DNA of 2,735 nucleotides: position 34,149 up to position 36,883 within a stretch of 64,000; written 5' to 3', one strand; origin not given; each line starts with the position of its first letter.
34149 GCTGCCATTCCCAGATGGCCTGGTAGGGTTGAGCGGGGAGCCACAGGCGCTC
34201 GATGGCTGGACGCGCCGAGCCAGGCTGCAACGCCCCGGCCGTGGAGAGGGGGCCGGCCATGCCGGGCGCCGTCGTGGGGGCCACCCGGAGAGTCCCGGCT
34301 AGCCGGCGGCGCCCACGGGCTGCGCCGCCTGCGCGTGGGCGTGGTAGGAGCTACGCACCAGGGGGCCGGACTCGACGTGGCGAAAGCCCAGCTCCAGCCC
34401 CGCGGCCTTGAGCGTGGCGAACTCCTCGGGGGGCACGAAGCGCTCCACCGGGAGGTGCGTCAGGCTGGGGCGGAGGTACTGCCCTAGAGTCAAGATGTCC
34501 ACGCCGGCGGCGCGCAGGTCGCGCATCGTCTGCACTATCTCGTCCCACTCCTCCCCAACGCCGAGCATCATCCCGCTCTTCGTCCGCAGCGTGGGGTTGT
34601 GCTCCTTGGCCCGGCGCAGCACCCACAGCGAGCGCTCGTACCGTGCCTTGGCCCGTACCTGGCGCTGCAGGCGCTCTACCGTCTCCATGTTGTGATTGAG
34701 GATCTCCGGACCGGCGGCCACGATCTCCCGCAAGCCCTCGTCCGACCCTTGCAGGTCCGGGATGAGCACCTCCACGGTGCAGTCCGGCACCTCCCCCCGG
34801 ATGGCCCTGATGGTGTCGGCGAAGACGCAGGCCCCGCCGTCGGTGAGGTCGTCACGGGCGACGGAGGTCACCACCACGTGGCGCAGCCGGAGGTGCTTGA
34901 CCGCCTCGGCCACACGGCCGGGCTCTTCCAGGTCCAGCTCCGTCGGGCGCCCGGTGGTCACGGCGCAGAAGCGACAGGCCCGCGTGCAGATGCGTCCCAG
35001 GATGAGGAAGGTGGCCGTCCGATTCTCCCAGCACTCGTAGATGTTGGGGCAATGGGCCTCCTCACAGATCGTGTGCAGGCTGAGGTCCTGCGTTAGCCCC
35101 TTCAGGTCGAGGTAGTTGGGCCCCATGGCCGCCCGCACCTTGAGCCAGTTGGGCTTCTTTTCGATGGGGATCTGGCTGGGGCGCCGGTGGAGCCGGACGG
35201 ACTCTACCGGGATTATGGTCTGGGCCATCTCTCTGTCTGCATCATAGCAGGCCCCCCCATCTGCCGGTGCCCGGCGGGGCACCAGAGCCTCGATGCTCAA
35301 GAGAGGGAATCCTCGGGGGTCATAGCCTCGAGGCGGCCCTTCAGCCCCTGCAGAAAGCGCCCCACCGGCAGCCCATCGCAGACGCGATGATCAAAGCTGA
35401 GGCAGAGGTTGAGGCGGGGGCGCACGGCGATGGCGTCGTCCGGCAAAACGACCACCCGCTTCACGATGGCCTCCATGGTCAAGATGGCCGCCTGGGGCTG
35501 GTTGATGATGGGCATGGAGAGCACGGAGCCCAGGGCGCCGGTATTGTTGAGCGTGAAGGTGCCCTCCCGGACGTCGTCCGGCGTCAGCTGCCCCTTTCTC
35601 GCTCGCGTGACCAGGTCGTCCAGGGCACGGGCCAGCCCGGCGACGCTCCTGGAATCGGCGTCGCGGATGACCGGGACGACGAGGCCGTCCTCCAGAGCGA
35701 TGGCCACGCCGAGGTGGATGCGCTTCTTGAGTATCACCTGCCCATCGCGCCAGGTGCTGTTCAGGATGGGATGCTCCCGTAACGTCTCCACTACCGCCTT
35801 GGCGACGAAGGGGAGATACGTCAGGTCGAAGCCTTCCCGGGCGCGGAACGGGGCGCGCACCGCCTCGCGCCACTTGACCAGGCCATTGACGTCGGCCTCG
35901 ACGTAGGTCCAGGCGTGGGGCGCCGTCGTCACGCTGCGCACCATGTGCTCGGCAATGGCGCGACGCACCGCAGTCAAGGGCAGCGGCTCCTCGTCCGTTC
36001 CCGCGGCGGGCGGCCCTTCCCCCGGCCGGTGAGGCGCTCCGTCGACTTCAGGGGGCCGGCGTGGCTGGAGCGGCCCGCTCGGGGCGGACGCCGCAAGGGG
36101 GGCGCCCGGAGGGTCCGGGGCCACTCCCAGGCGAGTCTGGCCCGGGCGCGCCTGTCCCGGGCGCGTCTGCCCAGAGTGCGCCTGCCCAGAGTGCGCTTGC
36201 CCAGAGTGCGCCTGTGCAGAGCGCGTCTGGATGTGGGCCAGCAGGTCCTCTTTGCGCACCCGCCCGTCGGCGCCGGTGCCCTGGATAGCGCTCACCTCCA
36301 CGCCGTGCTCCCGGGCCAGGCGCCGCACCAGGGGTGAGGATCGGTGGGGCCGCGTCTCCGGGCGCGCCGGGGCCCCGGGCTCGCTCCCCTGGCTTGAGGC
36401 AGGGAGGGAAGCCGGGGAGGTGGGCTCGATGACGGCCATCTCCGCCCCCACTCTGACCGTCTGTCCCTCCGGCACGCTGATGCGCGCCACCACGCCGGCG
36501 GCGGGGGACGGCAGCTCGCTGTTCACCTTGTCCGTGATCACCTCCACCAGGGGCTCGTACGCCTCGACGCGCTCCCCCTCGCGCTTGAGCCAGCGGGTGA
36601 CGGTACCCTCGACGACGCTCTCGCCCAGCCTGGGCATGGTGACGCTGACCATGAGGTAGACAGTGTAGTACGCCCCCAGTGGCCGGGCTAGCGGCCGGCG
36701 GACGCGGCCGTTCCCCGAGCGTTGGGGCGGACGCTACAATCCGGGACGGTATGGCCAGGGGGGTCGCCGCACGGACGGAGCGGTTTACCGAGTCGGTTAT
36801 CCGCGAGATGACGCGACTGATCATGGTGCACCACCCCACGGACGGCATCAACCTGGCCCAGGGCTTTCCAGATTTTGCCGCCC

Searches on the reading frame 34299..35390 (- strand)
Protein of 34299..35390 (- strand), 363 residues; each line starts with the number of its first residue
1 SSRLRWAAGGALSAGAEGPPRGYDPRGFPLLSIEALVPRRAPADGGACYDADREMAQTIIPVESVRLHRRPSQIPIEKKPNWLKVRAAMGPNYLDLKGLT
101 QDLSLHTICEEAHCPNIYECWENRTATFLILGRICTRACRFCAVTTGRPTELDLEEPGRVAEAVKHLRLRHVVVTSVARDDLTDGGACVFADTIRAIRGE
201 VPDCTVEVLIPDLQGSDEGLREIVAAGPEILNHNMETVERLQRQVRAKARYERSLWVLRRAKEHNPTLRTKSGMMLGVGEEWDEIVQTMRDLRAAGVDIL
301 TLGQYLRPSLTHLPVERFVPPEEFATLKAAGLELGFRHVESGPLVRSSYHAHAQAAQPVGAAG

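Call 79: search_protein_families(library=pfam, proteins=[window:34299-35390:-], max_evalue=0.001)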
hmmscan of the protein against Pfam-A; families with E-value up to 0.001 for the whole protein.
window:34299-35390:- (363 aa): 2 families
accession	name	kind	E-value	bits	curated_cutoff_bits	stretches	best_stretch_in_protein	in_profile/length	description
PF04055.27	Radical_SAM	-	3.9e-20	73.1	29.5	1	130-292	2-166/166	Radical SAM superfamily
PF16881.10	LIAS_N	-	1.7e-09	38.4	27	1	77-114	59-96/96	N-terminal domain of lipoyl synthase of Radical_SAM family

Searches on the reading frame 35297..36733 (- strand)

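Call 79: search_protein_families(library=pfam, proteins=[window:35297-36733:-], max_evalue=0.001)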
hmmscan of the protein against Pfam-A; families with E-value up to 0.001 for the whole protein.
window:35297-36733:- (478 aa): 4 families
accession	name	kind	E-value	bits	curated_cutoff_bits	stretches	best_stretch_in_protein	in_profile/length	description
PF00198.28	2-oxoacid_dh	-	1.2e-73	247.9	23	1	247-471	3-227/232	2-oxoacid dehydrogenases acyltransferase (catalytic domain)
PF00364.28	Biotin_lipoyl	-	3.4e-20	72.1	22.1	1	31-102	3-73/73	Biotin-requiring enzyme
PF02817.22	E3_binding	-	9.3e-14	51.8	23.7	1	132-165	3-36/36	e3 binding domain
PF13437.12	HlyD_3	-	4.5e-05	24.6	22.2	0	76-108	4-36/106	HlyD family secretion protein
